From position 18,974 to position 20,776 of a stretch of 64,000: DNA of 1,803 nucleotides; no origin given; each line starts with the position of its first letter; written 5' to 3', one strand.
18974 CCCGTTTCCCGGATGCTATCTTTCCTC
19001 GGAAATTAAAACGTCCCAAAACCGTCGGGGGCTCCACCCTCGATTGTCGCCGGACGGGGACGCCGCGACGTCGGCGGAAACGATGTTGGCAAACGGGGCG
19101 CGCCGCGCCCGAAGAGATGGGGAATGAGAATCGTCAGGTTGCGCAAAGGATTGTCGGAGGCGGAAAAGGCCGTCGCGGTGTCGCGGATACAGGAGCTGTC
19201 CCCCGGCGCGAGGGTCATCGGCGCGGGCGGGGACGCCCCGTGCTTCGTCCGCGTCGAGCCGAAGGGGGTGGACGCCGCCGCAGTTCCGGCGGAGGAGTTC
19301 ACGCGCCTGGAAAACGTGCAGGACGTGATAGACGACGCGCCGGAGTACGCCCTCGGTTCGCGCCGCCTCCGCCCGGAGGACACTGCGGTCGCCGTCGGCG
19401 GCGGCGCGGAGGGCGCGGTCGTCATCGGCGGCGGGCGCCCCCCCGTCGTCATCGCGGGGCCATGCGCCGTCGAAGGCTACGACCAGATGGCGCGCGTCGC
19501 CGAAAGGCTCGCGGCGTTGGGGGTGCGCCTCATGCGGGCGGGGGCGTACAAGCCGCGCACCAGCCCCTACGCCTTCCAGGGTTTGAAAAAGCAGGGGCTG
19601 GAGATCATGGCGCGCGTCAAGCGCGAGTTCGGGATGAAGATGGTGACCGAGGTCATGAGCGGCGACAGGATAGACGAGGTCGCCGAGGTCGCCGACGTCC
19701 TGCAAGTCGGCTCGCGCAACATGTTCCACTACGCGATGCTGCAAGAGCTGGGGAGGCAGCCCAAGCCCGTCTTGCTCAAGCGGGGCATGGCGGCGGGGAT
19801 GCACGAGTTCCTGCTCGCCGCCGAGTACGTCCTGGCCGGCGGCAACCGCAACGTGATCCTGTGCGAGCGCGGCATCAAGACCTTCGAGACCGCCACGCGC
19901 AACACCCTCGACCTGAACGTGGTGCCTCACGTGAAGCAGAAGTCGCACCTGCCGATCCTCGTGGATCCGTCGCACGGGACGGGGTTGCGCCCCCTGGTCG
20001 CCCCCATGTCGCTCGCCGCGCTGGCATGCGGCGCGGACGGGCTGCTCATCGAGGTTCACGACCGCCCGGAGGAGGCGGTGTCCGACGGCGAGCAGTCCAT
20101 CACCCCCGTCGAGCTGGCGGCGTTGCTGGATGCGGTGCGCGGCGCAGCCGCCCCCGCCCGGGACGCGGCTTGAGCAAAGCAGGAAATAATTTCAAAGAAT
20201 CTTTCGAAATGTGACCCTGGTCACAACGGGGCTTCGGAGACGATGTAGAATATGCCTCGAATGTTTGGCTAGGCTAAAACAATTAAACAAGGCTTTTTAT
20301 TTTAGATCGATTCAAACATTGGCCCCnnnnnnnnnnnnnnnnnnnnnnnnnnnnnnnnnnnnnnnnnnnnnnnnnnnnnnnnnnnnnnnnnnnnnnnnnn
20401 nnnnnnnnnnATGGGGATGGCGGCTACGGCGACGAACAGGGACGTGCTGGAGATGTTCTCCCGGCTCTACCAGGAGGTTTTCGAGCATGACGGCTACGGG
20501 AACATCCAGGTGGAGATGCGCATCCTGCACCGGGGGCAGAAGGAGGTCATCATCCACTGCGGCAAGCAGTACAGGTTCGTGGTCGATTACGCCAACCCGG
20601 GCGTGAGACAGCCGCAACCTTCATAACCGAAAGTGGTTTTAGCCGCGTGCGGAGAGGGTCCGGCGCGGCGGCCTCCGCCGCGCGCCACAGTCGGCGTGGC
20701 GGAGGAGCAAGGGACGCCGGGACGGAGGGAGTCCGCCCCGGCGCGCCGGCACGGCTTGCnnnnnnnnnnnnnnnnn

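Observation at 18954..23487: Four perfect CRP-type palindromes (TGTGA-N6-TCACA) within 4.5 kb, placed upstream of DAHP synthase and the pilin/pilus-cluster genes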

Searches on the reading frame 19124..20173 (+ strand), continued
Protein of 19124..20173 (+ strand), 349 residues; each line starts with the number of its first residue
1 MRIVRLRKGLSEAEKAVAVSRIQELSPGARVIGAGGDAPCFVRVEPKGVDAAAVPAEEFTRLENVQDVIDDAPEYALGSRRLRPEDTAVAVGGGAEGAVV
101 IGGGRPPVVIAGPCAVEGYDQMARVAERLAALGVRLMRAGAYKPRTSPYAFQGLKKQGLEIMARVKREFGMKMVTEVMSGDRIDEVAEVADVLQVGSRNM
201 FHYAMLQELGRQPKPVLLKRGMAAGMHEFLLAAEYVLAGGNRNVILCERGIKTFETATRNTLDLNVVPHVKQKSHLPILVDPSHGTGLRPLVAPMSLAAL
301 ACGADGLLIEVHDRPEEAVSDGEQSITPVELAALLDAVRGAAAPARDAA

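Call 69: list_cluster_members(proteins=[P0122, P0001])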
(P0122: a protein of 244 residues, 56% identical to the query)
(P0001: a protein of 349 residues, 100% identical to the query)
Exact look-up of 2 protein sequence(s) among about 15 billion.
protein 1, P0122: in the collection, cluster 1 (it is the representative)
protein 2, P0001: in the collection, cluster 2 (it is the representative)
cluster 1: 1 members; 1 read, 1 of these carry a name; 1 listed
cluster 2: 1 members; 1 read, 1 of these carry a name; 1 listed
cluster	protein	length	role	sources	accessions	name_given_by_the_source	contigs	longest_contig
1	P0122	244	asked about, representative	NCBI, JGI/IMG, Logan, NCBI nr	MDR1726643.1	MAG: Crp/Fnr family transcriptional regulator [Acidobacteriota bacterium] | CRP/FNR family transcriptional regulator | Crp/Fnr family transcriptional regulator [Acidobacteriota bacterium]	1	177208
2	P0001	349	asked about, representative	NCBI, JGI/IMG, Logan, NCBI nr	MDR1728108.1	MAG: 3-deoxy-7-phosphoheptulonate synthase [Acidobacteriota bacterium] | 3-deoxy-7-phosphoheptulonate synthase | 3-deoxy-7-phosphoheptulonate synthase [Acidobacteriota bacterium]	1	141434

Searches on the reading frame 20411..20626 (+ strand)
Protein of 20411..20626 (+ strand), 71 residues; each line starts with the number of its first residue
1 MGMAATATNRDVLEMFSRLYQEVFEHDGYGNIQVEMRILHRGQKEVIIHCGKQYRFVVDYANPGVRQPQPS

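Call 56: search_protein_families(library=ncbifam, proteins=[window:20411-20626:+], max_evalue=0.001)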
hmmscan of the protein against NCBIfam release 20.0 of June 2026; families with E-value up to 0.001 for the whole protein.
window:20411-20626:+ (71 aa): 0 families

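Call 64: find_homologous_proteins(query=window:20411-20626:+, max_evalue=0.001)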
Query window:20411-20626:+ (71 aa): 557 proteins with E <= 0.001 among 557 candidates; the best 120 are listed.
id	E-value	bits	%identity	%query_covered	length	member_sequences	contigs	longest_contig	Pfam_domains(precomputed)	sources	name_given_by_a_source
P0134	5.9e-40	151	100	97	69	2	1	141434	-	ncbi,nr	ncbi:MAG: hypothetical protein LBT74_09360 [Acidobacteriota bacterium]|nr:hypothetical protein [Acid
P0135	3.4e-26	108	81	87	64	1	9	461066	-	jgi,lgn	jgi:hypothetical protein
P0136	1.3e-25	106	75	93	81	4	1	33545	-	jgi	jgi:hypothetical protein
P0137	1.9e-25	105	78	83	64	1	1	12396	-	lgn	-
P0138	8.3e-25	103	84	79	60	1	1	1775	-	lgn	-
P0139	1.1e-24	103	72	90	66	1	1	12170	-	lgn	-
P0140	1.2e-24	103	77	85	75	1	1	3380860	-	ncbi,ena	-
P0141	1.9e-24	102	84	77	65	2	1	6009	-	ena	-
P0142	2.3e-24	102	75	83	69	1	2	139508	-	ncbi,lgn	-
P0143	3.8e-24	101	77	80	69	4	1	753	-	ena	-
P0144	4.7e-24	101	78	82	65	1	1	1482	-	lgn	-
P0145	7.2e-24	100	76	82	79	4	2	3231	-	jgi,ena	jgi:hypothetical protein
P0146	9.2e-24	100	73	83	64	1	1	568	-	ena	-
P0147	9.5e-24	100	78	83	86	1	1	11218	-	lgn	-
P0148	1.2e-23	100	81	80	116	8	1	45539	-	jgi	jgi:hypothetical protein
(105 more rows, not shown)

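Call 76: predict_structure(alignment_id=A4)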
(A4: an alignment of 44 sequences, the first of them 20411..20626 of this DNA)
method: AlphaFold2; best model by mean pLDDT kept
length: 71 residues; sequences in the alignment: 44
mean_pLDDT: 81.8   pTM: 0.64
mean pLDDT of the five models: 81.8, 81.2, 80.9, 80.5, 79.5
residues with pLDDT >= 90: 39; 70-90: 16; 50-70: 7; < 50: 9
segments of 3 or more residues with pLDDT < 50: 1-4, 64-68
pLDDT, mean of each block of 10 residues (from residue 1): 65 95 87 93 92 90 53 63
secondary structure, 60 per line:
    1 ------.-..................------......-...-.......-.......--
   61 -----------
elements in order: H9-26 E33-38 E44-50 E52-58

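Call 78: fold_search(model_id=the predicted structure, library=pdb)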
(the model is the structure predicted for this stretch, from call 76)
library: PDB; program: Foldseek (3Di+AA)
matches with E <= 10: 485; with E <= 0.001: 0
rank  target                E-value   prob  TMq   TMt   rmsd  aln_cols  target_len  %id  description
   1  9asp_B                2.2e-01  0.47  0.40  0.14  15.3        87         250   15  Human Drosha and DGCR8 in complex with Pri-let-7a1 (released 2024-09-04)
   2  7xw2_A                2.3e-01  0.47  0.33  0.05   9.4        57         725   16  Cryo-EM structure of human DICER-pre-miRNA in a dicing state (released 2023-03-08)
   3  9asq_B                2.4e-01  0.94  0.46  0.16   2.6        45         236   18  Human Drosha, DGCR8 and SRSF3 in complex with Pri-let-7f1 (released 2024-09-04)
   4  9asm_B                2.4e-01  0.91  0.44  0.15   2.9        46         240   20  Human Drosha and DGCR8 in complex with Pri-let-7f1 (released 2024-09-04)
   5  8guo_B                2.6e-01  0.66  0.42  0.36   9.7        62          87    8  Crystal structure of the nuclease domain of EsaD in complex with EsaG from Staphylococcus aureus (released 2022-11-09)
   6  7yyn_A                2.8e-01  0.60  0.35  0.05   8.8        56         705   14  Mammalian Dicer in the dicing state with pre-miR-15a substrate (released 2022-11-16)
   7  7zpi_A                2.9e-01  0.57  0.37  0.05   8.9        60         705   15  Mammalian Dicer in the "dicing state" with pre-miR-15a substrate (released 2022-11-16)
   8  7yym_A                5.1e-01  0.44  0.36  0.03   9.6        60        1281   15  Mammalian Dicer in the "pre-dicing state" with pre-miR-15a substrate (released 2022-11-16)
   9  2g3a                  5.4e-01  0.35  0.38  0.23  11.3        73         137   10  Crystal structure of putative acetyltransferase from Agrobacterium tumefaciens (released 2006-03-14)
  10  3e5d                  6.1e-01  0.44  0.38  0.25   4.3        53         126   23  Crystal structure of a putative glyoxalase i (lmof2365_0426) from listeria monocytogenes str. 4b f2365 at 2.70 A resolut (released 2008-08-26)
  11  1ylx_A                6.5e-01  0.60  0.44  0.35   4.3        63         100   16  Crystal Structure of a Protein of Unknown Function from Bacillus stearothermophilus (released 2005-05-31)
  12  5kef_B                6.9e-01  0.25  0.32  0.18   7.8        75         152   13  Structure of hypothetical Staphylococcus protein SA0856 with zinc (released 2017-01-18)
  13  5kef_A                7.3e-01  0.35  0.34  0.20   5.7        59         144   14  Structure of hypothetical Staphylococcus protein SA0856 with zinc (released 2017-01-18)
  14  9obo_B                7.3e-01  0.21  0.29  0.05   9.5        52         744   21  Crystal structure of Mycobacterium tuberculosis isocitrate lyase 2 fixed in the apo form with disulfide bonds (released 2026-03-18)
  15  3nja_C                7.3e-01  0.08  0.21  0.14  20.2        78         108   13  The crystal structure of the PAS domain of a GGDEF family protein from Chromobacterium violaceum ATCC 12472. (released 2010-08-18)
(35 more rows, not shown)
